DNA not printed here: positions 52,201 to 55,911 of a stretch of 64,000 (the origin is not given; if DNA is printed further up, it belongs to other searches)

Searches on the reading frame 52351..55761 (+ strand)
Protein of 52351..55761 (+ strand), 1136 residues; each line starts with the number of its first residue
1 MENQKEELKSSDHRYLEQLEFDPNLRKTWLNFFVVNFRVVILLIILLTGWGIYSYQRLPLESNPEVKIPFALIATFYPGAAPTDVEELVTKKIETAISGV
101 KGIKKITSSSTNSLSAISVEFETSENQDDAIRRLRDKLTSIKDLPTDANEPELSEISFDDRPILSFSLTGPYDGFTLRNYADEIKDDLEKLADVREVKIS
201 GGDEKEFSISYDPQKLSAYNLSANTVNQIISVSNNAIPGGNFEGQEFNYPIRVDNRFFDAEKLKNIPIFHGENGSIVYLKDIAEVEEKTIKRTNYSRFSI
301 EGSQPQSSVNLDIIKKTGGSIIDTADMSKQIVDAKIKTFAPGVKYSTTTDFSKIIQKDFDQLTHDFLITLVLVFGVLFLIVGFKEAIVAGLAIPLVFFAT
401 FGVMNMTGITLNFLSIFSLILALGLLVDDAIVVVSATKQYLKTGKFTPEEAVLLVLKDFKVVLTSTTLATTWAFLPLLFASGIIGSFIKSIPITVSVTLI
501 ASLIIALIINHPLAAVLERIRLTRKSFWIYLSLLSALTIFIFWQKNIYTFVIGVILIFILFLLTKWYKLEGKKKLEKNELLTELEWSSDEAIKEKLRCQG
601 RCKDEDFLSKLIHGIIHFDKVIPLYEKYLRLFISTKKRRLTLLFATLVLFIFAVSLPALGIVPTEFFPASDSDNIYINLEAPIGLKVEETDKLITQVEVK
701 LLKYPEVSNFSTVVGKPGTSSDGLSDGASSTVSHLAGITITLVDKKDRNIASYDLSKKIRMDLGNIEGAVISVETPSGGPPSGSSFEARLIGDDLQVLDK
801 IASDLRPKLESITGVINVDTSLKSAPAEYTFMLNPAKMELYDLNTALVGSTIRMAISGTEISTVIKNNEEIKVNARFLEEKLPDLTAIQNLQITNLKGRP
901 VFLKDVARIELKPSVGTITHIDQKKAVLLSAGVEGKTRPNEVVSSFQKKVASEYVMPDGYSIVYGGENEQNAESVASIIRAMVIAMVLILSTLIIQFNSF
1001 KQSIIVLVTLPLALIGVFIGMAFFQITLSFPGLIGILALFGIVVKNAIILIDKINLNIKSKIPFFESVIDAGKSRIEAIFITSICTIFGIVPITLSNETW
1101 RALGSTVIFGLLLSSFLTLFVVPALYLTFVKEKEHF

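Call 85: search_protein_families(library=pfam, proteins=[window:52351-55761:+], max_evalue=0.00001)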
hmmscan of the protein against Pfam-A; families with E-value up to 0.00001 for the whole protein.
window:52351-55761:+ (1136 aa): 1 family
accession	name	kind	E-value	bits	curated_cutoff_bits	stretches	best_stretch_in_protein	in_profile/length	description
PF00873.25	ACR_tran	-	1.3e-180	602.9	28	2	31-556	3-524/1021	AcrB/AcrD/AcrF family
